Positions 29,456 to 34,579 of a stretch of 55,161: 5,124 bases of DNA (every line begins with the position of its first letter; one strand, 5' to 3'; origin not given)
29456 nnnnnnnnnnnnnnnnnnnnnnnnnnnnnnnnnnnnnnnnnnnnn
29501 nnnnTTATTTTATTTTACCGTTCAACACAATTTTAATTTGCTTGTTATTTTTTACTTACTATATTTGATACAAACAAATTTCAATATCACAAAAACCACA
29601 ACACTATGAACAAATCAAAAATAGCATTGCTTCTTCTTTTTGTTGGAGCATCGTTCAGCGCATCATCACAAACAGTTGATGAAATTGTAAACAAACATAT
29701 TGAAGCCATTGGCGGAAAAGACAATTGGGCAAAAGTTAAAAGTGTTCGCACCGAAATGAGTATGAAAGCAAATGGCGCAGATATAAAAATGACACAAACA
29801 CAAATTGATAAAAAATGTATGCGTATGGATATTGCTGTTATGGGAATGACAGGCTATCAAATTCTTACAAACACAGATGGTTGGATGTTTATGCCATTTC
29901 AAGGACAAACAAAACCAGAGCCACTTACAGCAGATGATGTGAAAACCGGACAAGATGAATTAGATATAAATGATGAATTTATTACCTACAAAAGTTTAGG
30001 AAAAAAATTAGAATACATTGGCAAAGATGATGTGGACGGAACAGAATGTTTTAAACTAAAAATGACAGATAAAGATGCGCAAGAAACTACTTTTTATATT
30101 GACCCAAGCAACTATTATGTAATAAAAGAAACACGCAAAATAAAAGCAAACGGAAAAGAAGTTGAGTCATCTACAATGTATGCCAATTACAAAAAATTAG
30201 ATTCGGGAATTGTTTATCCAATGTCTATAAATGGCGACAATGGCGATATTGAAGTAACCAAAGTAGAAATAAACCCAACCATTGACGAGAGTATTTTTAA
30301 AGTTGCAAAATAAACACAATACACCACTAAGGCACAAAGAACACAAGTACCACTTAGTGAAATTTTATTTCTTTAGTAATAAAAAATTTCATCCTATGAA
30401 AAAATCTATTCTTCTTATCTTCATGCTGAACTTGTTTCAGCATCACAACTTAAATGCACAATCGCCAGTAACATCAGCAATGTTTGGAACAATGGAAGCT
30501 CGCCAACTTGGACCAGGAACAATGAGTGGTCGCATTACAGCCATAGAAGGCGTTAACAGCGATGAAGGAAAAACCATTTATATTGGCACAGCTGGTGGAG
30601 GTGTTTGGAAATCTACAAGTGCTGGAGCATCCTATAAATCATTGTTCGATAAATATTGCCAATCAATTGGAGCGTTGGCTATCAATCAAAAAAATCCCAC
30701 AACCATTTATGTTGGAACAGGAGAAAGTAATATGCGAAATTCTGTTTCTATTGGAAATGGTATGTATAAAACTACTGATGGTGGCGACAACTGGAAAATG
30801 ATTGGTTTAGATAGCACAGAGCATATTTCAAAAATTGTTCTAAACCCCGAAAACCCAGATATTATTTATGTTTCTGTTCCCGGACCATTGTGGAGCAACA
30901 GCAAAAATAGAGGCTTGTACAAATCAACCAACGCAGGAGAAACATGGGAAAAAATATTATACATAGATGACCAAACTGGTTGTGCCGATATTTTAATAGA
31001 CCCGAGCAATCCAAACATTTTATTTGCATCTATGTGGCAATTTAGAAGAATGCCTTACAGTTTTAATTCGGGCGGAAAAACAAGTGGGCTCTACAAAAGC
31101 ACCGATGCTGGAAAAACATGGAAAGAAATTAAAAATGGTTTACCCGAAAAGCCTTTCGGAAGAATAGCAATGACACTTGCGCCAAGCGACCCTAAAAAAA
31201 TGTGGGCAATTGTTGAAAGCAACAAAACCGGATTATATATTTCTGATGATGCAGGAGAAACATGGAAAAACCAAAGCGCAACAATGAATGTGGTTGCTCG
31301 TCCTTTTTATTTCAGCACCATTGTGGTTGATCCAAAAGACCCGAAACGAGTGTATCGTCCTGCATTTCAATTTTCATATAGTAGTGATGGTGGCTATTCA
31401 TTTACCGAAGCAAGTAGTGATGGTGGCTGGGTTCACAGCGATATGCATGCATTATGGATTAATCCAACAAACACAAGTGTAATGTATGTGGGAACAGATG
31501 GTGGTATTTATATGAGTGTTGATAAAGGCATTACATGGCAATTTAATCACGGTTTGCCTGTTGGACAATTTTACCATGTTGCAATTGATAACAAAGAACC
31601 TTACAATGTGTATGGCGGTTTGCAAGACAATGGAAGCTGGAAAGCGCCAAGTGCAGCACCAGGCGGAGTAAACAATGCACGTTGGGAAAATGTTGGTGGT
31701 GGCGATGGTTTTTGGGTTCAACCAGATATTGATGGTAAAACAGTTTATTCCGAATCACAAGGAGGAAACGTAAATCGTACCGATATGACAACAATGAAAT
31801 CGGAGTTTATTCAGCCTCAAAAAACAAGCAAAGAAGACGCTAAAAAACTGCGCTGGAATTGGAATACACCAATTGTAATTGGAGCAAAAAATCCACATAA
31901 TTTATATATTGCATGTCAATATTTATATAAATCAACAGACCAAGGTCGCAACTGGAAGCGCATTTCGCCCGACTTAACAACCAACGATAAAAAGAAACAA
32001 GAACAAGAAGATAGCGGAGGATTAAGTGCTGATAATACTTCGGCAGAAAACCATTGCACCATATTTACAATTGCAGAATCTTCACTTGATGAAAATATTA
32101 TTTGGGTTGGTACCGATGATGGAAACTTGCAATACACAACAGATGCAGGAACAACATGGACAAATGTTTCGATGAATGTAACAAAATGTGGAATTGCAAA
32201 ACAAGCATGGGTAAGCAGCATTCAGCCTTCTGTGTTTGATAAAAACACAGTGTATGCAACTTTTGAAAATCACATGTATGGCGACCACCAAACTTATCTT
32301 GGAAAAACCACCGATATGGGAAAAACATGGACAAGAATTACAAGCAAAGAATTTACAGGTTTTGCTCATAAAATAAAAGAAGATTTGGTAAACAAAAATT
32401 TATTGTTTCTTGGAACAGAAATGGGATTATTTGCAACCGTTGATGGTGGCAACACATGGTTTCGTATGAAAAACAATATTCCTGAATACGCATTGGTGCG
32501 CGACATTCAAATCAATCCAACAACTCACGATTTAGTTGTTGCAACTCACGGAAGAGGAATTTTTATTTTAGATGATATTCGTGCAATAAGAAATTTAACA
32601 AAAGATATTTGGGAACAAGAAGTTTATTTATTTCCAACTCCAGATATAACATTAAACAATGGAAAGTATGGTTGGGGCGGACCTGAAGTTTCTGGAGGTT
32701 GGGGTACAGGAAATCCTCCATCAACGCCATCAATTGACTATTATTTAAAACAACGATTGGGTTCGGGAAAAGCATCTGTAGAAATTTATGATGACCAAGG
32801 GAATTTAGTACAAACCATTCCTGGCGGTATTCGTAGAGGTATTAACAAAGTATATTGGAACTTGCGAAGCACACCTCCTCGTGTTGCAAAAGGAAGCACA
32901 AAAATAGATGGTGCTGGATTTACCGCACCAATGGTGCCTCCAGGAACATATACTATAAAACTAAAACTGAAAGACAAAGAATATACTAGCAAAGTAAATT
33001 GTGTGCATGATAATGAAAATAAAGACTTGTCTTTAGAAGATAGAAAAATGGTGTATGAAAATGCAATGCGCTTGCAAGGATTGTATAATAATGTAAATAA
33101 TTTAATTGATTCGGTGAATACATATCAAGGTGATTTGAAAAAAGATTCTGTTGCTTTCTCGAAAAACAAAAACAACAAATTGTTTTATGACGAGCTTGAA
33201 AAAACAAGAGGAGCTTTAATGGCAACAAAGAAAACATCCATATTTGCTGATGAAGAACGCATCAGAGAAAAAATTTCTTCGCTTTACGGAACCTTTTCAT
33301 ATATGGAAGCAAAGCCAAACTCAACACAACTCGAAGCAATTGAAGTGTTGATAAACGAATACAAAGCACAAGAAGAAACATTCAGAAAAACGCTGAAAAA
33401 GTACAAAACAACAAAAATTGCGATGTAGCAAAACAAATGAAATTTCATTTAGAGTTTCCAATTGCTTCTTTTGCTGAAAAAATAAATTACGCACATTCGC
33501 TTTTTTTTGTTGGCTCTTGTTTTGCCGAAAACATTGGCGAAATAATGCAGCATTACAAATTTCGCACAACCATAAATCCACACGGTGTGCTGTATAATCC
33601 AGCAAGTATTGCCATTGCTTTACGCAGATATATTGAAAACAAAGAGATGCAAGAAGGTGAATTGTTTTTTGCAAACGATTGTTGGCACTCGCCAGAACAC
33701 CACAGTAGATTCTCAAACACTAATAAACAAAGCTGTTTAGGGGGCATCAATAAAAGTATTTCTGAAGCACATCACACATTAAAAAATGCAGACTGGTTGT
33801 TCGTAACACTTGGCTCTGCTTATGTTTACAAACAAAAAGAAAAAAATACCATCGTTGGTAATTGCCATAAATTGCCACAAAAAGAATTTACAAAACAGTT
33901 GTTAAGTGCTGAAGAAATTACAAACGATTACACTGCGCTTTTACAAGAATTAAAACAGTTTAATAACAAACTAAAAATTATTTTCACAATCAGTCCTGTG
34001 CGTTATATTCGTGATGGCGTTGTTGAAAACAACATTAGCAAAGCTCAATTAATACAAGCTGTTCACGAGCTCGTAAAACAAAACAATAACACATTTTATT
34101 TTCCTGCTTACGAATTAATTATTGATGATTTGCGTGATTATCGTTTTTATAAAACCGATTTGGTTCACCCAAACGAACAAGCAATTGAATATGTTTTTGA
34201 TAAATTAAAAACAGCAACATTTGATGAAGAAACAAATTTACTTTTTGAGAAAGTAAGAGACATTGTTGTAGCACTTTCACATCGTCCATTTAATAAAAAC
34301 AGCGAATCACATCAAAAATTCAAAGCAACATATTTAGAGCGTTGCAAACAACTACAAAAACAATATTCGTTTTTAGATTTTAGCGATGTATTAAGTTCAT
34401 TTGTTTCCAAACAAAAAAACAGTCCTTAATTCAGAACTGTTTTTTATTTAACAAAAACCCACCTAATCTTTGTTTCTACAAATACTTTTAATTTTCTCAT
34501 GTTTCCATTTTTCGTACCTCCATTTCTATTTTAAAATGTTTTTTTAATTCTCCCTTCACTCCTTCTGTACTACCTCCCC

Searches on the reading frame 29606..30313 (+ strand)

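Call 32: search_protein_families(library=pfam, proteins=[window:29606-30313:+], max_evalue=0.001)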
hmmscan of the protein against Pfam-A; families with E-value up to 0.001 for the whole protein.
window:29606-30313:+ (235 aa): 1 family
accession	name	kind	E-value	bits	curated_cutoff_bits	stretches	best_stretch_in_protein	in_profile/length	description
PF17131.11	LolA_like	-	0.00015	21.9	30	1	89-233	27-179/184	Outer membrane lipoprotein-sorting protein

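Call 107: search_protein_families(library=padloc, proteins=[window:29606-30313:+], max_evalue=0.0001)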
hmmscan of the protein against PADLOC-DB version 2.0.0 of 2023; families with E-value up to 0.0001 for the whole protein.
window:29606-30313:+ (235 aa): 0 families

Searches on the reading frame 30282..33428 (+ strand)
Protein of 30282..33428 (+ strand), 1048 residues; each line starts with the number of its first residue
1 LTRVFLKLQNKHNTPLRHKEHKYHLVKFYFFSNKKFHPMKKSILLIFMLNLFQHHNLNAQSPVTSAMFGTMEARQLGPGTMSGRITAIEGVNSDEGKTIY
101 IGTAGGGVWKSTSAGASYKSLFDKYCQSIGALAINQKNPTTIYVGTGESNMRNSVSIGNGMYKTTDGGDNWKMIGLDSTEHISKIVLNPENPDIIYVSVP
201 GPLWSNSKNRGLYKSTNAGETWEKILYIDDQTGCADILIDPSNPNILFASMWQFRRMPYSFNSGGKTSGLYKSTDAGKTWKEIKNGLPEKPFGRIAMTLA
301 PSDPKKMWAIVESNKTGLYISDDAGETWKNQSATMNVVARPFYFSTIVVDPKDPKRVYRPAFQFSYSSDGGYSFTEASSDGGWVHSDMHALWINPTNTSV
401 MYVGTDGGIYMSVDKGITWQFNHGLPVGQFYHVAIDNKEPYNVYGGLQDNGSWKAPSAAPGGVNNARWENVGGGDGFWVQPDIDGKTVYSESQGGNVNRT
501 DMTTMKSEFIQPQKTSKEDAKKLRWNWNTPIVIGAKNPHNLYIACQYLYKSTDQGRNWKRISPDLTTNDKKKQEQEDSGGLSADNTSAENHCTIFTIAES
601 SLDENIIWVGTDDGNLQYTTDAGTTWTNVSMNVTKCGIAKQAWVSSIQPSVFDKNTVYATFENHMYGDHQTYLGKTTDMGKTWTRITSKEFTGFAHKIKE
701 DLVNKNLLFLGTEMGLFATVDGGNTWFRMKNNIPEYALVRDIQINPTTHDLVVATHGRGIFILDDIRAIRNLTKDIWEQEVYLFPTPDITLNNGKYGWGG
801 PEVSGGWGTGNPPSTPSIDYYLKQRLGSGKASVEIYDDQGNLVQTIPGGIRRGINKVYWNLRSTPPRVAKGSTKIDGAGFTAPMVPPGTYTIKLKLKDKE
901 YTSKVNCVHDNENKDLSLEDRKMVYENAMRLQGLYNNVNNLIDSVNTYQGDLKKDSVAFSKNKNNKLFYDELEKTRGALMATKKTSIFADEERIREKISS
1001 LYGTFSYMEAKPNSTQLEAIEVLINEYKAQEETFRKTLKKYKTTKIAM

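Call 32: search_protein_families(library=pfam, proteins=[window:30282-33428:+], max_evalue=0.001)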
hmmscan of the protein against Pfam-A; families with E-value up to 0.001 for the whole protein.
window:30282-33428:+ (1048 aa): 4 families
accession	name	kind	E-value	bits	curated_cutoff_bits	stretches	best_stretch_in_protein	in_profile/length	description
PF15902.12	Sortilin-Vps10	-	5.4e-28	98.4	33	3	108-226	3-113/446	Sortilin, neurotensin receptor 3,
PF02012.26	BNR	-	3.1e-13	48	27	0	319-329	1-11/12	BNR/Asp-box repeat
PF15899.11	BNR_6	-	4.7e-05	23.5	27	0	270-283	1-14/14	BNR-Asp box repeat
PF24316.1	Tli3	-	0.00011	23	27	0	239-283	57-99/129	T6SS Tli3 immunity protein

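Call 107: search_protein_families(library=padloc, proteins=[window:30282-33428:+], max_evalue=0.0001)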
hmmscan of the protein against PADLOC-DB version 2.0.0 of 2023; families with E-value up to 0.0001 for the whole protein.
window:30282-33428:+ (1048 aa): 0 families

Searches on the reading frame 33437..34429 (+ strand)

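Call 32: search_protein_families(library=pfam, proteins=[window:33437-34429:+], max_evalue=0.001)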
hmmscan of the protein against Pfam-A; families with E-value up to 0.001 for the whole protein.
window:33437-34429:+ (330 aa): 2 families
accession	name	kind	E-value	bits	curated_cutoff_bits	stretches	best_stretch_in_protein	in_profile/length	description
PF08885.17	GSCFA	-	1.1e-92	310.5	25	1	22-256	2-236/237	GSCFA family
PF13472.12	Lipase_GDSL_2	-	5.8e-05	24.1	32.9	1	118-248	63-174/178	GDSL-like Lipase/Acylhydrolase family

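Call 107: search_protein_families(library=padloc, proteins=[window:33437-34429:+], max_evalue=0.0001)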
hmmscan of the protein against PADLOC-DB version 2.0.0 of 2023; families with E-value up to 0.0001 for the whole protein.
window:33437-34429:+ (330 aa): 0 families
